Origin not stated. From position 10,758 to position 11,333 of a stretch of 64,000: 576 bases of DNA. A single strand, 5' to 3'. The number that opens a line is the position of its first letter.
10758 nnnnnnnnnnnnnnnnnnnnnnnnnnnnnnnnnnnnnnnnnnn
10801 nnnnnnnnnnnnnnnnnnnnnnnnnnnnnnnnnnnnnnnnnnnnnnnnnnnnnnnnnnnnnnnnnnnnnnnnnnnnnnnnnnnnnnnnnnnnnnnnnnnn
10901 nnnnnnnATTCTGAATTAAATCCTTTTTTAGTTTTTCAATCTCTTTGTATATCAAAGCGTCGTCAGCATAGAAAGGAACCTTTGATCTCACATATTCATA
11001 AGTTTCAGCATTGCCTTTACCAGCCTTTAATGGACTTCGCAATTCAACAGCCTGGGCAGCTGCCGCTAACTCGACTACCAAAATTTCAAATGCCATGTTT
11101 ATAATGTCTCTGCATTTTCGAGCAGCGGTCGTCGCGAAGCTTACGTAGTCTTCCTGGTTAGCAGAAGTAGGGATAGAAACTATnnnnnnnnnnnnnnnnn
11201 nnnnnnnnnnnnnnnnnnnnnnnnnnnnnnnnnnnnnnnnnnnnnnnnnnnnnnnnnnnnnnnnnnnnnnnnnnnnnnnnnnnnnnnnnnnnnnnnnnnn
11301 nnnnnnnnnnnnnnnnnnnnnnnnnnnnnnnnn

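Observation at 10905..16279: Type III RM system apparently inserted into an ammonia-lyase gene, leaving only its C-terminal ~90 codons and terminator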

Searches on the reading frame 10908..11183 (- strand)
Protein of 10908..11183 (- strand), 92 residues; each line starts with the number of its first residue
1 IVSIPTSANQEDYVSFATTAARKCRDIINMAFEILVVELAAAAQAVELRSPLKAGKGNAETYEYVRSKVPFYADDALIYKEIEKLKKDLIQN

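Call 8: search_protein_families(library=pfam, proteins=[window:10908-11183:-], max_evalue=0.01)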
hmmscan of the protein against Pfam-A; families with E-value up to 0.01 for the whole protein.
window:10908-11183:- (92 aa): 1 family
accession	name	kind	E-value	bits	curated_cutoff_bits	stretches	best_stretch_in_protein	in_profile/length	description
PF00221.24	Lyase_aromatic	-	1.5e-15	57.3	27.3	1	3-66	401-465/466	Aromatic amino acid lyase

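Call 9: search_solved_structures(query=window:10908-11183:-, max_evalue=1, show_alignments=3)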
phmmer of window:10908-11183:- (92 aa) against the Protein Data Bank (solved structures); distinct sequences matched with E-value up to 1: 20.
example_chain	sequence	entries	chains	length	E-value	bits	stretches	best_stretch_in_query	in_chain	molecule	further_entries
1gk2_A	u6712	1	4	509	3e-08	37.2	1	3-86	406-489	HISTIDINE AMMONIA-LYASE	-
1gk3_A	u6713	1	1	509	3.2e-08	37.1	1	3-86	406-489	HISTIDINE AMMONIA-LYASE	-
1eb4_A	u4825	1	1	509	3.2e-08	37.1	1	3-86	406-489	HISTIDINE AMMONIA-LYASE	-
1b8f_A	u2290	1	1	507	3.3e-08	37.1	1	3-86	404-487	Histidine ammonia-lyase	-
1gkj_A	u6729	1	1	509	3.3e-08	37.1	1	3-86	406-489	HISTIDINE AMMONIA-LYASE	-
1gkm_B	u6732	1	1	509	3.3e-08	37.1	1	3-86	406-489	Histidine ammonia-lyase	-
6v6h_A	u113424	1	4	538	3.9e-08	36.9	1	3-87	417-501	Histidine ammonia-lyase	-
6s7j_A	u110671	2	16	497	8.8e-07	32.5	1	10-85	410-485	Uncharacterized protein | ergothionase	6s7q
3kdy_A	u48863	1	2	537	2.6e-06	31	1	3-84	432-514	Histidine ammonia-lyase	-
7tqr_A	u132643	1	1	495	2.8e-06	31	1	3-87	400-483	Probable histidine ammonia-lyase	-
3unv_A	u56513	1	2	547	3.7e-06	30.6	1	2-87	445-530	AdmH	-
2qve_A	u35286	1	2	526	4.8e-06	30.2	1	3-84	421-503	Tyrosine Aminomutase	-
2ohy_A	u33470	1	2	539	4.9e-06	30.2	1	3-84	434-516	Tyrosine aminomutase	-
2rjr_A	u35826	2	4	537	4.9e-06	30.2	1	3-84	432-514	Tyrosine aminomutase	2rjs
3kdz_A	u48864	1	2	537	5.9e-06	29.9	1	3-84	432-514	Histidine ammonia-lyase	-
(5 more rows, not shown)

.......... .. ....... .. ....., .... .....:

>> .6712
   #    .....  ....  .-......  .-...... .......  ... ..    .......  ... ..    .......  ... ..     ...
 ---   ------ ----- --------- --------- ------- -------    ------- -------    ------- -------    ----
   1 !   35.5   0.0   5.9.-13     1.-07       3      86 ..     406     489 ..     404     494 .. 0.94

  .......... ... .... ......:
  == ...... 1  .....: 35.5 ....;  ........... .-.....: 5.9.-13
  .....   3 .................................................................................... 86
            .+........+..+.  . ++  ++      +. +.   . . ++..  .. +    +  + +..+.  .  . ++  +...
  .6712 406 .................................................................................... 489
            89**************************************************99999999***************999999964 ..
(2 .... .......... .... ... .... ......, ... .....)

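Call 11: find_homologous_proteins(query=window:10908-11183:-, max_evalue=0.001)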
Query window:10908-11183:- (92 aa): 3 proteins with E <= 0.001 among 7 candidates.
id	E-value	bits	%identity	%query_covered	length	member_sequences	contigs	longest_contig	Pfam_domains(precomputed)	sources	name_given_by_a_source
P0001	1.4e-50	186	99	100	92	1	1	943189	PF00221.25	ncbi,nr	ncbi:aromatic amino acid lyase [bacterium]|nr:MAG: aromatic amino acid lyase [bacterium]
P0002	1.3e-9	56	44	89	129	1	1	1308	PF00221.25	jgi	jgi:histidine ammonia-lyase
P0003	3.9e-9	54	42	88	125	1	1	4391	PF00221.25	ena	-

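Call 13: find_encoding_contigs(protein=P0001, flank=10000, max_places=6)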
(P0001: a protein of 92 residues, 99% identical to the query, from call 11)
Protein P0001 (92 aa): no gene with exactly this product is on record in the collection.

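Call 23: search_protein_representatives(protein=window:10908-11183:-)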
Query: 92 residues. Proteins with E-value up to 0.001 (for the whole library): 1086; up to 1e-10: 31; up to 1e-30: 0. The best 150 are listed.
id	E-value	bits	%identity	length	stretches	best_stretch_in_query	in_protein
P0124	2.0e-17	79.2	51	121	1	3-88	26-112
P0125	3.0e-15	72.2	44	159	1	3-86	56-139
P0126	5.5e-14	68.2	43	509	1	3-89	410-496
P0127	7.1e-14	67.9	46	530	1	3-89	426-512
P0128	1.2e-13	67.1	44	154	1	3-90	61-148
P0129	1.4e-13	67.0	43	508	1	3-85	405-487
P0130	3.0e-13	65.9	46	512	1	3-87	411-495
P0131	3.9e-13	65.5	51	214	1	3-87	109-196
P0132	5.0e-13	65.2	41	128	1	3-87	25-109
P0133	6.3e-13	64.9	42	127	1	2-90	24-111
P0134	6.6e-13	64.8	45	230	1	3-85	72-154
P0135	6.9e-13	64.7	43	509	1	3-90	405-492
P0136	8.1e-13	64.5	42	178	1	3-87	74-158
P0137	9.8e-13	64.3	47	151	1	3-90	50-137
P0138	1.7e-12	63.5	44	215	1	3-82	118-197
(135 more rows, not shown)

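Call 27: find_related_loci(query=window:10908-11183:-, collection=metagenome_contigs, flank=10000)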
Query window:10908-11183:- (92 aa) in metagenome_contigs; peptide patterns used: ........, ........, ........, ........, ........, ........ (x = any residue, [..] = any of these).
600 stretches matched a pattern (row limit reached: there are more); 260 encode a relative of the query (tblastn E <= 1e-3); the best 80 are kept; 80 distinct loci.
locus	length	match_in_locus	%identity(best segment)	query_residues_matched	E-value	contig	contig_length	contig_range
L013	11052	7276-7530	55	1-85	4e-29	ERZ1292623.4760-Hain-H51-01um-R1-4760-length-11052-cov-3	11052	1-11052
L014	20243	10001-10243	49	3-83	9e-19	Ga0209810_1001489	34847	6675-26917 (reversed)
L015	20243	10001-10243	49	3-83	9e-19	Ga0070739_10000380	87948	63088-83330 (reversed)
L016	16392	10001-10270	39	3-92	2e-17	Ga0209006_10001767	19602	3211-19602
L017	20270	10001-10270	37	3-92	7e-17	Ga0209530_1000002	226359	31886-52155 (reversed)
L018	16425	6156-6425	37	3-92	7e-17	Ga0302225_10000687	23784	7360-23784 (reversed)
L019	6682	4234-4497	41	3-92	1e-16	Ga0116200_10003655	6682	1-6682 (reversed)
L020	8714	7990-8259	39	3-92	1e-16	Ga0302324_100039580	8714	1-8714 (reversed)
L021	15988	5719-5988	39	3-92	1e-16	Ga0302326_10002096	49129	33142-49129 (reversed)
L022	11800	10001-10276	45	1-87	2e-16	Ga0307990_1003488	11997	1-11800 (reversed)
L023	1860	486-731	39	3-84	3e-16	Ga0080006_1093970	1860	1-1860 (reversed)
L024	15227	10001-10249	41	3-85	6e-16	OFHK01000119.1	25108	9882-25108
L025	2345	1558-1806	40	3-85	6e-16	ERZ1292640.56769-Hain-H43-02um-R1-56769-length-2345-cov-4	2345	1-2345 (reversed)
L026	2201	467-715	41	3-85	9e-16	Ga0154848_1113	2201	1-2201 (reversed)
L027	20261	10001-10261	40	3-89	1e-15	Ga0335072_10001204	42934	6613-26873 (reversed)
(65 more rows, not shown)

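Call 30: search_protein_families(library=pfam, proteins=[L013:6040-7557:+, L013:7727-9610:+, L013:9644-10969:-, L013:4945-5502:-, L013:4197-4958:-, L013:3479-4207:-, L013:2608-3561:-, L013:1170-2498:+], max_evalue=0.001)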
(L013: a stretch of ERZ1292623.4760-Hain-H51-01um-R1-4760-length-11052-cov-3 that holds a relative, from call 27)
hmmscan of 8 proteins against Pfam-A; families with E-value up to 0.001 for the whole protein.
L013:6040-7557:+ (506 aa): 1 family
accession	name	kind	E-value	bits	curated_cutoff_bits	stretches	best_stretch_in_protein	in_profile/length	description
PF00221.24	Lyase_aromatic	-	4.2e-191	636.1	27.3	1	16-479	1-466/466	Aromatic amino acid lyase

L013:7727-9610:+ (628 aa): 6 families
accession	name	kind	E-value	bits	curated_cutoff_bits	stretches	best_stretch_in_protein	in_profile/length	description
PF00009.33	GTP_EFTU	-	2.6e-50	171.1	26.5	1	6-208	1-187/188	Elongation factor Tu GTP binding domain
PF06421.17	LepA_C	-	1.7e-34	118.6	29.7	1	522-627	2-107/107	GTP-binding protein LepA C-terminus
PF00679.30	EFG_C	-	1.1e-17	64.2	27.9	1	432-518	2-87/89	Elongation factor G C-terminus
PF03144.31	GTP_EFTU_D2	-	2.5e-06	28.2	30.3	1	232-302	1-73/73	Elongation factor Tu domain 2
PF16658.11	RF3_C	-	2.5e-06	27.8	40.1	1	320-405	9-91/132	Class II release factor RF3, C-terminal domain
PF14492.12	EFG_III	-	2.9e-06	27.7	27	1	320-391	4-72/75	Elongation Factor G, domain III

L013:9644-10969:- (442 aa): 2 families
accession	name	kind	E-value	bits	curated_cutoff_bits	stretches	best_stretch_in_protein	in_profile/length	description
PF00208.27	ELFV_dehydrog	-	6.7e-61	206.5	23.4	1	197-429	1-238/241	Glutamate/Leucine/Phenylalanine/Valine dehydrogenase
PF02812.23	ELFV_dehydrog_N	-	2.1e-26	92.6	25.3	1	39-173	4-128/129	Glu/Leu/Phe/Val dehydrogenase, dimerisation domain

L013:4945-5502:- (186 aa): 2 families
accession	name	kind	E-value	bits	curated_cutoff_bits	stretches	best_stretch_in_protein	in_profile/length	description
PF18306.6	LDcluster4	-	2.3e-31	108.9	26.3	1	8-170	1-150/151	SLOG cluster4 family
PF03641.19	Lysine_decarbox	-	9.5e-06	26.3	27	1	58-173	3-130/131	Possible lysine decarboxylase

L013:4197-4958:- (254 aa): 1 family
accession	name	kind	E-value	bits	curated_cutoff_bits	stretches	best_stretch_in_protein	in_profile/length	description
PF00294.29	PfkB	-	3.5e-13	50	25.8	1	158-228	211-283/302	pfkB family carbohydrate kinase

L013:3479-4207:- (243 aa): 3 families
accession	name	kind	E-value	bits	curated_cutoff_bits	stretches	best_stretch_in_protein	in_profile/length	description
PF00702.32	Hydrolase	-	6.5e-08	33.6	26.4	1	34-210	2-191/191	haloacid dehalogenase-like hydrolase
PF13242.12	Hydrolase_like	-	2.2e-07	31.1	22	1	175-225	7-57/75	HAD-hyrolase-like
PF13419.12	HAD_2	-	3.5e-06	27.7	23.8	0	177-216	140-178/178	Haloacid dehalogenase-like hydrolase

L013:2608-3561:- (318 aa): 0 families

L013:1170-2498:+ (443 aa): 3 families
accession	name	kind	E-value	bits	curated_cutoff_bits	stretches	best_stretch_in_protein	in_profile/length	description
PF13393.11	tRNA-synt_His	-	7e-43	147.4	25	1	15-330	1-308/308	Histidyl-tRNA synthetase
PF03129.25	HGTP_anticodon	-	9.3e-16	58.2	21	1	354-437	6-92/94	Anticodon binding domain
PF00587.30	tRNA-synt_2b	-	1.8e-07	31.8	29.3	1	78-173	8-109/179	tRNA synthetase class II core domain (G, H, P, S and T)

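Call 53: search_protein_families(library=ncbifam, proteins=[window:10908-11183:-], max_evalue=0.00001)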
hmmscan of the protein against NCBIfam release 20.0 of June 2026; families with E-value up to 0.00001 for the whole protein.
window:10908-11183:- (92 aa): 6 families
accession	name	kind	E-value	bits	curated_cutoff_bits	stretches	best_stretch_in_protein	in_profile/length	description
NF006871.0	PRK09367.1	subfamily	9.8e-24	83.9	524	1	3-87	406-490/505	histidine ammonia-lyase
TIGR01225.1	hutH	equivalog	2.2e-19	69.4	539.15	1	3-90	403-489/506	histidine ammonia-lyase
TIGR04475.1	Phe_D_beta_mut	equivalog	1.7e-14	53.4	800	1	2-89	422-509/510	phenylalanine aminomutase (D-beta-phenylalanine forming)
NF053541.1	FlxA_rubin_TAL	equivalog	1.5e-12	46.7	700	1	2-89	408-496/498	flexirubin biosynthesis tyrosine ammonia-lyase FlxA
TIGR03832.1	Tyr_2_3_mutase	equivalog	5.8e-12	44.9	501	1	2-85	419-503/507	tyrosine 2,3-aminomutase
NF041222.1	BagA_FevW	exception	3.9e-10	38.9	1000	1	3-82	428-507/529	bagremycin/ferroverdin biosynthesis tyrosine ammonia-lyase BagA/FevW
